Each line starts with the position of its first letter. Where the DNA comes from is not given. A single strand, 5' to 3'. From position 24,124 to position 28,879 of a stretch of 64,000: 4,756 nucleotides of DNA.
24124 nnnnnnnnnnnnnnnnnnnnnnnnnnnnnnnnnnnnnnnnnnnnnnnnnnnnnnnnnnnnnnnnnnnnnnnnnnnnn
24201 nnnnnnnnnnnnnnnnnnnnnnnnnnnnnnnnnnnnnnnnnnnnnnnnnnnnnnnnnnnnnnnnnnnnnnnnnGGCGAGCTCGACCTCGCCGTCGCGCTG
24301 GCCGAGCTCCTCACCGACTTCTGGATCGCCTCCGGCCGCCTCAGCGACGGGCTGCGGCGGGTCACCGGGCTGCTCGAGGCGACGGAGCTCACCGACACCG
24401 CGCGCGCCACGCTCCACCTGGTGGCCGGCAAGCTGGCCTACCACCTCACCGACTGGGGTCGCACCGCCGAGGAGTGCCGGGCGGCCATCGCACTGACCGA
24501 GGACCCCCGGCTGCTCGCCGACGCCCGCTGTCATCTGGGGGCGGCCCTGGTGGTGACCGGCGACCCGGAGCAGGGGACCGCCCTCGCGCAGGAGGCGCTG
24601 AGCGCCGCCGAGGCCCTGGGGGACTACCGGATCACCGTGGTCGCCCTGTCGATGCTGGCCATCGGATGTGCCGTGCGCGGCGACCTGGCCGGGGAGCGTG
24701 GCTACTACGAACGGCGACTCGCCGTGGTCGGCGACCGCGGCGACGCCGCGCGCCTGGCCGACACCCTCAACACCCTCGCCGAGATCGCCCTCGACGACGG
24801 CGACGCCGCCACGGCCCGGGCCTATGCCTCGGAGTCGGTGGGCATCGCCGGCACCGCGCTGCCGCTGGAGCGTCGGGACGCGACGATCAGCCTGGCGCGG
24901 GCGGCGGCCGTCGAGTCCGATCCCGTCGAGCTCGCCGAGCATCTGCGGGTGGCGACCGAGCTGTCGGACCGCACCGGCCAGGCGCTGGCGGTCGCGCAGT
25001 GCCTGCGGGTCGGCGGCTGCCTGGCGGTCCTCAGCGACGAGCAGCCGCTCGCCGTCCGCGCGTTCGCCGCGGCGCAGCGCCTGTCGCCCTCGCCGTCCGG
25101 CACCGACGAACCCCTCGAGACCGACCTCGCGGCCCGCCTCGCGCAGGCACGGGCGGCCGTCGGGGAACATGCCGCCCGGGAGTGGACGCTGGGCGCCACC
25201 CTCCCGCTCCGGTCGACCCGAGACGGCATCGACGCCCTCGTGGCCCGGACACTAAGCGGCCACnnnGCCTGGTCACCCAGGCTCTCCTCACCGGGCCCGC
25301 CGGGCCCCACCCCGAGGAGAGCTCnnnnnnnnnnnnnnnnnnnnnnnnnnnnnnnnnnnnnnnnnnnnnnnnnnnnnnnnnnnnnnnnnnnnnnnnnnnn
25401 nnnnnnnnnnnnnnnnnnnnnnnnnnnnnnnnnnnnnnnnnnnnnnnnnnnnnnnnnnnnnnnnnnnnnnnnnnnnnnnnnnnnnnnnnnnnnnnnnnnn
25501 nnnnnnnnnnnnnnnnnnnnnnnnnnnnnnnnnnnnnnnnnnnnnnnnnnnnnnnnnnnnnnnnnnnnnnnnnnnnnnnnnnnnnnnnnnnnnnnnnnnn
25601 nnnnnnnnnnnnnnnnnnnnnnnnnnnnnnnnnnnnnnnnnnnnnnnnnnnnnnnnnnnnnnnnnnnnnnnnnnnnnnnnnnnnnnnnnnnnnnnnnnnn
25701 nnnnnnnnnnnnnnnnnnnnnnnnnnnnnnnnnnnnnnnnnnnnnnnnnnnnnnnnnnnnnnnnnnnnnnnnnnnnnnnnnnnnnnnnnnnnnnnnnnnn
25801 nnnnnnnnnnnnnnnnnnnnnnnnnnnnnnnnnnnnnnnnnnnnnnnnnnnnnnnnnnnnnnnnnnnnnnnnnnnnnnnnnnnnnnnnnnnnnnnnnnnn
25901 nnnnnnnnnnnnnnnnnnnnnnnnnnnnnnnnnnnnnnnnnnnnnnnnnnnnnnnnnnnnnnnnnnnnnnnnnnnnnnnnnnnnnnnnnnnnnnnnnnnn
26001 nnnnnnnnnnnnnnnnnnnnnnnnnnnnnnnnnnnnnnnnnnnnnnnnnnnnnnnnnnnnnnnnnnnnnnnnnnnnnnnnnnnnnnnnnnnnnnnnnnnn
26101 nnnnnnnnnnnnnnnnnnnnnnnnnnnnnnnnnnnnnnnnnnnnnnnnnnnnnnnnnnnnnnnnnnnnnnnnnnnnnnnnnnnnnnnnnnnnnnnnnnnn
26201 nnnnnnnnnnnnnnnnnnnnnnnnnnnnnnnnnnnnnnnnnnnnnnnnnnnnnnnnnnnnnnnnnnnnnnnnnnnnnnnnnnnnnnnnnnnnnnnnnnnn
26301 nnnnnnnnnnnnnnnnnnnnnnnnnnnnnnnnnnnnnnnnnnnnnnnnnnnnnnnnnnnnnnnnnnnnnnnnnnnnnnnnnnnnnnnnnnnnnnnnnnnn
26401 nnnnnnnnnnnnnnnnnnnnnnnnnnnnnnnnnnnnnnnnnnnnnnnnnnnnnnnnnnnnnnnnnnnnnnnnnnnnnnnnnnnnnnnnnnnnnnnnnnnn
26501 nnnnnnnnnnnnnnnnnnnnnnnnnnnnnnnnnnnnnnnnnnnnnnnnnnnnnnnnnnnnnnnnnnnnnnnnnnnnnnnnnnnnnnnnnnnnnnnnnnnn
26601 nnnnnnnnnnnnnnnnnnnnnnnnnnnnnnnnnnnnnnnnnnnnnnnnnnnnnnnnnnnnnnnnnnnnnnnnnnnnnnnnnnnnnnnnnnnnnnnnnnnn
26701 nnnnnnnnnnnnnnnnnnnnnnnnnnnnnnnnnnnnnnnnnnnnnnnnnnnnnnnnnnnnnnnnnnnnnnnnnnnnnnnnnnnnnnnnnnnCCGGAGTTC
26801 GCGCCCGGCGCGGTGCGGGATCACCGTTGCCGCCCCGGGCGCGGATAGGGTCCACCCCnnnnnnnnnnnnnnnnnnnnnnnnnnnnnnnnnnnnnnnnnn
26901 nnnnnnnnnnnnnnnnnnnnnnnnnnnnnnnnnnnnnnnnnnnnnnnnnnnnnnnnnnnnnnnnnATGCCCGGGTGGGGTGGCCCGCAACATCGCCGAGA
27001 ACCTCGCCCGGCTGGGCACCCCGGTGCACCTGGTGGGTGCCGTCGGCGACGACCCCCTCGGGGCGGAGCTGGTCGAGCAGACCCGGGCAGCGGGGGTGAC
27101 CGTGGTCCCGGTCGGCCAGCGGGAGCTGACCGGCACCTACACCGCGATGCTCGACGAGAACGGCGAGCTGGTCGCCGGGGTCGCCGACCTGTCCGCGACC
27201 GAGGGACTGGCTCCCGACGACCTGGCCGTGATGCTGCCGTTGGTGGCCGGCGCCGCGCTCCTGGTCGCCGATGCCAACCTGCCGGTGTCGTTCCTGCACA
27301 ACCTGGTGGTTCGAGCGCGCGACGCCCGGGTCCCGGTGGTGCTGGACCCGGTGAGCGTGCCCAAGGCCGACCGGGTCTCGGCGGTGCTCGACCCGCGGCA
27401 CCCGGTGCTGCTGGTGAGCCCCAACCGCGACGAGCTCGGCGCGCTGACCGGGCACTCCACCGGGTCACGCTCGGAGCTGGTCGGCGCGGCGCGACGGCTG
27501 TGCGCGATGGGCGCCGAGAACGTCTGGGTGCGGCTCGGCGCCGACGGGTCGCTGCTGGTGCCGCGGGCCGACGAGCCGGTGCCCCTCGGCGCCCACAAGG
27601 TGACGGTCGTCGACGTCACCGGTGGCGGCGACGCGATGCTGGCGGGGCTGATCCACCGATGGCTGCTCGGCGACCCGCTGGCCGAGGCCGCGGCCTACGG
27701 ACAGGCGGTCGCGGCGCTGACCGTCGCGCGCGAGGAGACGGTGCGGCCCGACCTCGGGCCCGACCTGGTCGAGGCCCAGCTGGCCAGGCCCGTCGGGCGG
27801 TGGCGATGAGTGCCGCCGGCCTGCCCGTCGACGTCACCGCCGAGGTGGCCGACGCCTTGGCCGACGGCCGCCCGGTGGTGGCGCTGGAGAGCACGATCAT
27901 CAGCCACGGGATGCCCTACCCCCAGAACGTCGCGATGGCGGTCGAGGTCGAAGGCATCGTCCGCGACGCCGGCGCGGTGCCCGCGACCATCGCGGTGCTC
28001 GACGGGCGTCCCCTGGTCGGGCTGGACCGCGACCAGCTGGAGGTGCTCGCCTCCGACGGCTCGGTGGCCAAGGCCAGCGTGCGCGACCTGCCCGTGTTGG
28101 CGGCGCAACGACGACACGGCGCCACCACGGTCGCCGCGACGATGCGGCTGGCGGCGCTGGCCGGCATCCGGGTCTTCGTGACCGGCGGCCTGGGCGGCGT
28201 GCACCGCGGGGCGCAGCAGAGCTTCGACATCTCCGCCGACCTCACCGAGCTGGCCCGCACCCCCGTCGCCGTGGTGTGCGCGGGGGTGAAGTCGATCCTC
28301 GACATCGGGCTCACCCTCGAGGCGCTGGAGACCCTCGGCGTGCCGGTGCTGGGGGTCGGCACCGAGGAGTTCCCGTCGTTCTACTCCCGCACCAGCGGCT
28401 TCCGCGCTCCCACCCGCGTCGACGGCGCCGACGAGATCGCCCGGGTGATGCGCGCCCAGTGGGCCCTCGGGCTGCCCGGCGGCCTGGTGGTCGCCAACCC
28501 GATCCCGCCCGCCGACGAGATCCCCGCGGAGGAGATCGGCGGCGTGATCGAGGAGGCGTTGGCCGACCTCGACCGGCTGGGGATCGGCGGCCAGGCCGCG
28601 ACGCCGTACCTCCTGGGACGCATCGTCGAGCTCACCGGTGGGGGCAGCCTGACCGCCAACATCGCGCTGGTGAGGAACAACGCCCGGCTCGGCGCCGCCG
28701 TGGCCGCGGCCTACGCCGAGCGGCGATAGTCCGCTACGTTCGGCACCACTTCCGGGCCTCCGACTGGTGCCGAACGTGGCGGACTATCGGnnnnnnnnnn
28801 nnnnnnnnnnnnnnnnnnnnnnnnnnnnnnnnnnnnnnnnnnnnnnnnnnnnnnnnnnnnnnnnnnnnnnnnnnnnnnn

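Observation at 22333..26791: Regulator-protease cassette 1: the SARP gene's last codons form the protease operator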

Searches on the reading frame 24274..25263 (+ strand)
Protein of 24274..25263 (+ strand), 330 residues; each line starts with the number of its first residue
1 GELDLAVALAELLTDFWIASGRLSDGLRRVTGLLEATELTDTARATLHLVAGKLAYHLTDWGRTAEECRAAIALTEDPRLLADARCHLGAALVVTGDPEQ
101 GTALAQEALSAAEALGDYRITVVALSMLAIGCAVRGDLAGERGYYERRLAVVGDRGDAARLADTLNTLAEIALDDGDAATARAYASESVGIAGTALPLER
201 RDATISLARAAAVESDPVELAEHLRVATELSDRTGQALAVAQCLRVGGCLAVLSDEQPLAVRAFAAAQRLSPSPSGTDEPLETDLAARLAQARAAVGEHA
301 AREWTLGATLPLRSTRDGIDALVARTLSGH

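Call 24: find_related_loci(query=A1, collection=metagenome_contigs, flank=3000)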
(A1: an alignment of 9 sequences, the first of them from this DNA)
Query A1 (330 aa) in metagenome_contigs; peptide patterns used: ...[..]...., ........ (x = any residue, [..] = any of these).
284 stretches matched a pattern; 23 encode a relative of the query (tblastn E <= 1e-3); 23 distinct loci.
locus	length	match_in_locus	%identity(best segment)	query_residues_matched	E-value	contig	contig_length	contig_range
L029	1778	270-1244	62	1-323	2e-116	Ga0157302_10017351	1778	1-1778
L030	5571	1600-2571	63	4-325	2e-104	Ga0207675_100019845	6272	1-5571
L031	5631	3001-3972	63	4-325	2e-104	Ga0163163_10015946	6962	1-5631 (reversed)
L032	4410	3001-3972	63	4-325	4e-104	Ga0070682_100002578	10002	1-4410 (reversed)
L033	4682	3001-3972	63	4-325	1e-103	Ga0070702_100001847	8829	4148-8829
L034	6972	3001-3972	63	4-325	1e-103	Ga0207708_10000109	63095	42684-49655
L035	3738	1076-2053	64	1-324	8e-104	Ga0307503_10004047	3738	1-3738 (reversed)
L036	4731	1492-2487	61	1-330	3e-102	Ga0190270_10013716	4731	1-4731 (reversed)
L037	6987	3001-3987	64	1-327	2e-97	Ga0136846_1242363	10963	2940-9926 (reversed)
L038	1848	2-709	69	92-326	5e-100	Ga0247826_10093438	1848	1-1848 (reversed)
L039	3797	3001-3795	63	1-264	2e-86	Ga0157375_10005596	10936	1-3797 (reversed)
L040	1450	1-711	64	88-323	9e-80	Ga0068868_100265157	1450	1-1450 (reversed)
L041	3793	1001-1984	51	1-324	3e-75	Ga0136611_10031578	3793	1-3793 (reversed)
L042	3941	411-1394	49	1-324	8e-73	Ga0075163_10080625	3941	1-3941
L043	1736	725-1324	64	4-202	6e-63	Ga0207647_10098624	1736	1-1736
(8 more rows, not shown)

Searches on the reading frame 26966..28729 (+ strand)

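Call 5: search_protein_families(library=pfam, proteins=[window:26966-28729:+])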
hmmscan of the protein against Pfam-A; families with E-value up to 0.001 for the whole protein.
window:26966-28729:+ (587 aa): 1 family
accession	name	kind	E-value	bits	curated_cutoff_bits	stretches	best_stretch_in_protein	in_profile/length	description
PF04227.17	Indigoidine_A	-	6.1e-129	429.9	25.2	1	293-581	1-290/291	Indigoidine synthase A like protein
